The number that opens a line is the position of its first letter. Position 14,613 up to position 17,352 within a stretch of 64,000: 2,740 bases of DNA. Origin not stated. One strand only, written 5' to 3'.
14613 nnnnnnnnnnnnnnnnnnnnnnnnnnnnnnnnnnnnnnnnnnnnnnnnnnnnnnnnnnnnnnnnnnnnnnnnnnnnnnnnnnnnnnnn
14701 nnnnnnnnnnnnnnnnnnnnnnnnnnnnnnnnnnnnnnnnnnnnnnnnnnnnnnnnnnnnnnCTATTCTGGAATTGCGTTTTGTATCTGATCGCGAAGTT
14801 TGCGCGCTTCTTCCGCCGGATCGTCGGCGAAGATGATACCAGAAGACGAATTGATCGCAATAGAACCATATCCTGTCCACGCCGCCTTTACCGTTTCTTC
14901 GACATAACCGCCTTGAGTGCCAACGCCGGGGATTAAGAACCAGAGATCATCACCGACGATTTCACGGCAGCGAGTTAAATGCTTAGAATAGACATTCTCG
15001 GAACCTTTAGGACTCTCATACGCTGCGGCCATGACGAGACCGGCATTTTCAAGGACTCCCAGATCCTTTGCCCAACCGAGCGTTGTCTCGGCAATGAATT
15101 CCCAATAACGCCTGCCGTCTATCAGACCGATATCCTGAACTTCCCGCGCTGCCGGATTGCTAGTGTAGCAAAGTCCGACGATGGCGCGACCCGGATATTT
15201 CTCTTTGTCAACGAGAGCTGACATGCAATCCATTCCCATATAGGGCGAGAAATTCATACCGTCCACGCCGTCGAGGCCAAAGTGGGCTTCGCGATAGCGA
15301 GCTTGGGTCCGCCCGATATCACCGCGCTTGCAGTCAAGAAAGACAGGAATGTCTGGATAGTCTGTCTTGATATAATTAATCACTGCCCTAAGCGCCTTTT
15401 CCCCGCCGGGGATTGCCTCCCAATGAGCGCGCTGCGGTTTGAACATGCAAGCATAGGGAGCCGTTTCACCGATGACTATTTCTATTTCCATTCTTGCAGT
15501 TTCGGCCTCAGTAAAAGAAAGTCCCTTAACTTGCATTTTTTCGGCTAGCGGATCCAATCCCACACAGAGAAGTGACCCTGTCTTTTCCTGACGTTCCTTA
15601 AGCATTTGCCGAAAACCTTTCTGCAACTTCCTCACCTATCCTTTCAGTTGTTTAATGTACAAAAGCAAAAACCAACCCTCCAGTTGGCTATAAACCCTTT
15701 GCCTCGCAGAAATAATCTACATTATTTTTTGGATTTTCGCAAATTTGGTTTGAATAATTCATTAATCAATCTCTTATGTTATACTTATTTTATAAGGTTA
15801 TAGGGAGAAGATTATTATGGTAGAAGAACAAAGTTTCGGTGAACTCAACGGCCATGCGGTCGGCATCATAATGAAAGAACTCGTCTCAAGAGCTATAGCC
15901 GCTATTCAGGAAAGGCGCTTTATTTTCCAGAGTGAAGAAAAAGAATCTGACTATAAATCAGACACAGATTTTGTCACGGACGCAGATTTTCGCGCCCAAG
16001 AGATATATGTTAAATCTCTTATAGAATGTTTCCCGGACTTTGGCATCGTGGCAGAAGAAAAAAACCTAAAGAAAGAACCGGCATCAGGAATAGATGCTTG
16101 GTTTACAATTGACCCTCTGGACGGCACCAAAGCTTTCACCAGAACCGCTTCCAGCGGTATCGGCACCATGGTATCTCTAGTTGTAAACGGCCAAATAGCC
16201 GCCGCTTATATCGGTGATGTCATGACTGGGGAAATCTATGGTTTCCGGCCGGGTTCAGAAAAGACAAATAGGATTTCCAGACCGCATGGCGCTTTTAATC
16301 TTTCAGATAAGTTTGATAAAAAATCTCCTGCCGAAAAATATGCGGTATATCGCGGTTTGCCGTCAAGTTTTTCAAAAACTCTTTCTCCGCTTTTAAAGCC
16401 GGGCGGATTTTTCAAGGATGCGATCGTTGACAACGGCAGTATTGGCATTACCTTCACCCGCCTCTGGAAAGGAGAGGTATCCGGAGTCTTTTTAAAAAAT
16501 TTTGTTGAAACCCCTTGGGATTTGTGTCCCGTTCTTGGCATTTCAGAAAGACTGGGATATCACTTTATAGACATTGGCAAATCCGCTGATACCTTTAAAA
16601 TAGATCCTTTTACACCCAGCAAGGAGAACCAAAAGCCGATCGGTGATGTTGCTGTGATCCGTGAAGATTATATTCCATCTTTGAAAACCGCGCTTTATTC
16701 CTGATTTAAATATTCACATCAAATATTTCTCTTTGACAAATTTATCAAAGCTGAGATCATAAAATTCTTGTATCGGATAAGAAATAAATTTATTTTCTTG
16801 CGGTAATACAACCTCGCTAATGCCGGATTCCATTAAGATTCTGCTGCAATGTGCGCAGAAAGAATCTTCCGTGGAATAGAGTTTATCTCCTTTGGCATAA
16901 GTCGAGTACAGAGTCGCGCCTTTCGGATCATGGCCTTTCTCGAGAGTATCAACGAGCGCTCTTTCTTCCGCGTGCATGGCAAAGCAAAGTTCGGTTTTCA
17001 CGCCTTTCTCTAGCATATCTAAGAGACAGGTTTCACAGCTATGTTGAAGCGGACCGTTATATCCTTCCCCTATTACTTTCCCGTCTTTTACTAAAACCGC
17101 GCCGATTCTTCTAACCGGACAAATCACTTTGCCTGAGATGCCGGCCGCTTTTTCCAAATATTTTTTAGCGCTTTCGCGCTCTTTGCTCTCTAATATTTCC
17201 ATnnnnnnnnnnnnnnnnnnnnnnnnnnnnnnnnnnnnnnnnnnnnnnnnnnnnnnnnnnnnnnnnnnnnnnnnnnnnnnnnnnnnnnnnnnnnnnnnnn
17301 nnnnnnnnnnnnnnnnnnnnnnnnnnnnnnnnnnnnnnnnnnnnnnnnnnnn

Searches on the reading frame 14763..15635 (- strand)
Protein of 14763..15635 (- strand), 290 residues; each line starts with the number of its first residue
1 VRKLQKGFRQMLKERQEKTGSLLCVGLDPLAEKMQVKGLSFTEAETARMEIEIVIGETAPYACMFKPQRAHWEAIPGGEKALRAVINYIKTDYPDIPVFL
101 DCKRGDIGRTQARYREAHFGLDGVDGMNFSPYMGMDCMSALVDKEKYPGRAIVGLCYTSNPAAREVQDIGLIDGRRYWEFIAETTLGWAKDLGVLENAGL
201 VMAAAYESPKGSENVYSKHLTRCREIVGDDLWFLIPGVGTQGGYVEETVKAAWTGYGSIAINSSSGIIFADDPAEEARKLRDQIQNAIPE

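Call 14: search_protein_families(library=pfam, proteins=[window:14763-15635:-], max_evalue=0.01)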
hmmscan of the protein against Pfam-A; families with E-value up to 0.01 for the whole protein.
window:14763-15635:- (290 aa): 1 family
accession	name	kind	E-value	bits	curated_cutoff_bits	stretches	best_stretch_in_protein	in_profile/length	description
PF00215.30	OMPdecase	-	7.2e-21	75.5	27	1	22-279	2-220/221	Orotidine 5'-phosphate decarboxylase / HUMPS family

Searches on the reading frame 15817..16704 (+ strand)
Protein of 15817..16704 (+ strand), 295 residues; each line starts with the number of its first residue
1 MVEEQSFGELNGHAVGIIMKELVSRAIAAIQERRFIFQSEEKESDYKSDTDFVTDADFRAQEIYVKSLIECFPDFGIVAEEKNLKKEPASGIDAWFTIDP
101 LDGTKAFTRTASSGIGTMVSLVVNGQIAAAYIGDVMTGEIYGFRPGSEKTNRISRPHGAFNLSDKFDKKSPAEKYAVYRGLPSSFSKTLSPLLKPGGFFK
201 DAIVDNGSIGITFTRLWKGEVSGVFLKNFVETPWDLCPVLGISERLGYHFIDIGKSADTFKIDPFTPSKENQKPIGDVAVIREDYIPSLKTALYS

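Call 14: search_protein_families(library=pfam, proteins=[window:15817-16704:+], max_evalue=0.01)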
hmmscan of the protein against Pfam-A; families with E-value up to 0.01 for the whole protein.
window:15817-16704:+ (295 aa): 1 family
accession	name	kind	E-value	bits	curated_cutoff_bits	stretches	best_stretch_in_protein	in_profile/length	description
PF00459.30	Inositol_P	-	2.7e-19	70.1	27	1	20-256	10-241/271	Inositol monophosphatase family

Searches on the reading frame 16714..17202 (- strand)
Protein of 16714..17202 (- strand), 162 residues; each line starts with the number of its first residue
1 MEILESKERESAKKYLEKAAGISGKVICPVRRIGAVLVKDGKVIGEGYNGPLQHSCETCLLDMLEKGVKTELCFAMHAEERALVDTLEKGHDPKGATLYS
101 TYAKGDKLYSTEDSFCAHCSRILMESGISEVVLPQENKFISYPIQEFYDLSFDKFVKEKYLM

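Call 13: find_encoding_contigs(protein=window:16714-17202:-, flank=5000, max_places=10)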
Protein window:16714-17202:- (162 aa): 2 contigs read that carry it; 1 place shown.
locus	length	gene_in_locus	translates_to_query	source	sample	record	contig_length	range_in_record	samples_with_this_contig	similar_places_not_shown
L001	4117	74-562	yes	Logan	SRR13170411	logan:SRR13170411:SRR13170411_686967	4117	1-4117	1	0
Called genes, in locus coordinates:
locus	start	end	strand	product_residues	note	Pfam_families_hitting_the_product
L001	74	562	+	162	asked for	PF00383:dCMP_cyt_deam_1, PF14437:MafB19-deam (weak)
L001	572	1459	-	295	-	PF00459:Inositol_P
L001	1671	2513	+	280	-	PF00215:OMPdecase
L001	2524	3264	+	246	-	-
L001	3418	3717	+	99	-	-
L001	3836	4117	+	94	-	?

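Call 14: search_protein_families(library=pfam, proteins=[window:16714-17202:-], max_evalue=0.01)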
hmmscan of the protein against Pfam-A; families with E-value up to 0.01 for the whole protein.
window:16714-17202:- (162 aa): 2 families
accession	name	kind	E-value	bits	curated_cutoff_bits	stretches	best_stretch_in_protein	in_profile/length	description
PF00383.29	dCMP_cyt_deam_1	-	2.3e-11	43.9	25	1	11-133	3-100/102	Cytidine and deoxycytidylate deaminase zinc-binding region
PF14437.12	MafB19-deam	-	5.1e-07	30.1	27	1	28-136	20-102/142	MafB19-like deaminase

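Call 15: find_related_loci(query=window:16714-17202:-, collection=genome_contigs, flank=6000)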
Query window:16714-17202:- (162 aa) in genome_contigs; peptide patterns used: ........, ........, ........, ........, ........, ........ (x = any residue, [..] = any of these).
414 stretches matched a pattern; 76 encode a relative of the query (tblastn E <= 1e-3); 76 distinct loci.
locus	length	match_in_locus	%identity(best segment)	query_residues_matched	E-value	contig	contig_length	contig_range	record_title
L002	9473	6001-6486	63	1-162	8e-71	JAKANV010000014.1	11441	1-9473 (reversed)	MAG: bacterium isolate WY5.bin98 NODE_9830_length_11441_cov_1.067881, whole genome shotgun sequence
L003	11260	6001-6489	63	1-162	1e-68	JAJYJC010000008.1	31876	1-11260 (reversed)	MAG: bacterium isolate DBS2-1.bin143 NODE_2354_length_31876_cov_4.773284, whole genome shotgun sequence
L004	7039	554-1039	60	1-162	2e-65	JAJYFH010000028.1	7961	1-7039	MAG: bacterium isolate DBS1-2.bin101 NODE_13959_length_7961_cov_1.992596, whole genome shotgun sequence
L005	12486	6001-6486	52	1-162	7e-58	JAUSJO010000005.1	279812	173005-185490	MAG: bacterium isolate E14_metabat.bin.303 E14_k141_1464522, whole genome shotgun sequence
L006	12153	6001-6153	59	112-162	1e-16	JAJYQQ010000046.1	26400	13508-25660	MAG: bacterium isolate DS4.bin43 NODE_1868_length_26400_cov_2.306246, whole genome shotgun sequence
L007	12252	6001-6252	35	28-137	7e-13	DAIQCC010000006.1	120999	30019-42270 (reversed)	MAG TPA_asm: Solirubrobacterales bacterium isolate CTOTU46450 NODE_30_length_120999_cov_5.353709, whole genome shotgun s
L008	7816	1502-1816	33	3-133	1e-12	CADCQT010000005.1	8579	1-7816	MAG: uncultured Lachnospiraceae bacterium isolate RUG14892 genome assembly, contig: RUG14892_asm_5, whole genome shotgun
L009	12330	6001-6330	32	1-133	2e-12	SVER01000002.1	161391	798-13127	MAG: Pseudobutyrivibrio ruminis isolate SIG311 NODE_194_length_161391_cov_16.066684, whole genome shotgun sequence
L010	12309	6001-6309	33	8-133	4e-12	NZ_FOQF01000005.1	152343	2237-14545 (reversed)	Pseudobutyrivibrio sp. OR37, whole genome shotgun sequence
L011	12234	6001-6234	34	29-132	1e-10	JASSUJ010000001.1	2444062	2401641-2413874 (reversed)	MAG: Mycoavidus cysteinexigens isolate BRE-AD266 scaffold_1_c1, whole genome shotgun sequence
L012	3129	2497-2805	33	8-133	2e-10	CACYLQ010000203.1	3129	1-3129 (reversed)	MAG: uncultured Pseudobutyrivibrio sp. isolate RUG12053 genome assembly, contig: RUG12053_asm_203, whole genome shotgun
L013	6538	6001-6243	32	26-132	1e-9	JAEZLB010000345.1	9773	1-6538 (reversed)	MAG: Proteobacteria bacterium isolate OH_CDB_57 k127_157559, whole genome shotgun sequence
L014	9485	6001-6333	30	7-141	6e-9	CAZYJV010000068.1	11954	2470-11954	MAG TPA_asm: uncultured Odoribacter sp. isolate SRP199465_co1_269 genome assembly, contig: NODE_15460_length_11954_cov_7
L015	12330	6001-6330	28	2-137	3e-8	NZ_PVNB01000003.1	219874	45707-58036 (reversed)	Orenia metallireducens strain MSL40 Ga0139028_103, whole genome shotgun sequence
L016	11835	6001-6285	29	13-133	3e-8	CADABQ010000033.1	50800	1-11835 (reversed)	MAG: uncultured Lachnospiraceae bacterium isolate RUG13148 genome assembly, contig: RUG13148_asm_33, whole genome shotgu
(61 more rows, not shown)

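Call 29: find_homologous_proteins(query=window:16714-17202:-, max_evalue=1e-20)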
Query window:16714-17202:- (162 aa): 7 proteins with E <= 1e-20 among 68 candidates.
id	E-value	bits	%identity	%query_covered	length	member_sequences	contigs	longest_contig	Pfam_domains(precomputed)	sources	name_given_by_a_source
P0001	9.9e-103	359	100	100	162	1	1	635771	PF00383.30,PF14437.13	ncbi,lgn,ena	-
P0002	1.2e-65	239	63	100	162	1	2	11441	PF00383.30,PF14437.13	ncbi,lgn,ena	-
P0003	3.1e-64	234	65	100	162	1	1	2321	PF00383.30,PF14437.13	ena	-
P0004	1.1e-62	229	63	100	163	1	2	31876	PF00383.30,PF14437.13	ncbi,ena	-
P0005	1.0e-60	222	60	100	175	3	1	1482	PF00383.30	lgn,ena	-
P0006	1.4e-51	193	52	100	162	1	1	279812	PF00383.30,PF14437.13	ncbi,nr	ncbi:MAG: deaminase [bacterium]|nr:deaminase [bacterium]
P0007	5.5e-51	191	52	100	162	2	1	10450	PF00383.30,PF14437.13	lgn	-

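Call 30: find_encoding_contigs(protein=P0007, flank=10000)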
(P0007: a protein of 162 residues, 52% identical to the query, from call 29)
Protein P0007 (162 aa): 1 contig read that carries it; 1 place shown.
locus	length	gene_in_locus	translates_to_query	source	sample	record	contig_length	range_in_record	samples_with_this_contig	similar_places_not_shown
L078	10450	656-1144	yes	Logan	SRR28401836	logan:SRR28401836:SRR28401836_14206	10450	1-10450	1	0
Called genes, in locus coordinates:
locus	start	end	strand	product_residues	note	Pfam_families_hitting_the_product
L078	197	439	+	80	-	PF01541:GIY-YIG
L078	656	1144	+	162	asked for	PF00383:dCMP_cyt_deam_1, PF14437:MafB19-deam (weak)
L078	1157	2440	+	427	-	PF05697:Trigger_N, PF00254:FKBP_C, PF05698:Trigger_C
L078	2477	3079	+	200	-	PF00574:CLP_protease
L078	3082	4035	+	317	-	PF01784:DUF34_NIF3 (faint)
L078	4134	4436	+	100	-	PF03091:CutA1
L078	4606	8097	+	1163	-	PF04563:RNA_pol_Rpb2_1, PF04561:RNA_pol_Rpb2_2, PF04565:RNA_pol_Rpb2_3, PF10385:RNA_pol_Rpb2_45, PF00562:RNA_pol_Rpb2_6, PF04560:RNA_pol_Rpb2_7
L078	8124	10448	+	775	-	?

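Call 31: find_encoding_contigs(protein=P0003, flank=10000)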
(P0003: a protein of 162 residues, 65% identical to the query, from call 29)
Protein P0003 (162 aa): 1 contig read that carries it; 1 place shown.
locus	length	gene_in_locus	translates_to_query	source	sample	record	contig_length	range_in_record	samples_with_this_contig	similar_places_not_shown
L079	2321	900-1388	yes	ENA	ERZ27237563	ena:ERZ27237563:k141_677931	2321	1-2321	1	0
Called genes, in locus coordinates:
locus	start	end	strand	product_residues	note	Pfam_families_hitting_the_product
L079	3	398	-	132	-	?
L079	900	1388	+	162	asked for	PF00383:dCMP_cyt_deam_1, PF14437:MafB19-deam (weak)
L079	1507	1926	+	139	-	-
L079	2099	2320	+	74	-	?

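Call 32: find_encoding_contigs(protein=P0005, flank=10000)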
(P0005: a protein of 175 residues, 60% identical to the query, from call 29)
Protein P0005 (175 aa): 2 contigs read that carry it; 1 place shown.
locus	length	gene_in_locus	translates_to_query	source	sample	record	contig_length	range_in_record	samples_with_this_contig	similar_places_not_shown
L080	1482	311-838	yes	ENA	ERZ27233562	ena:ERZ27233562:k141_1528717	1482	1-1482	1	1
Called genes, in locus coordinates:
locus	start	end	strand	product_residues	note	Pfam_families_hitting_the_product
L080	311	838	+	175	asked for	PF00383:dCMP_cyt_deam_1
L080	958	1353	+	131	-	-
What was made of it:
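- Tried and rejected: Contigs for dCMP-deaminase homologues were mostly too short to reach the region (calls 13, 30-32).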
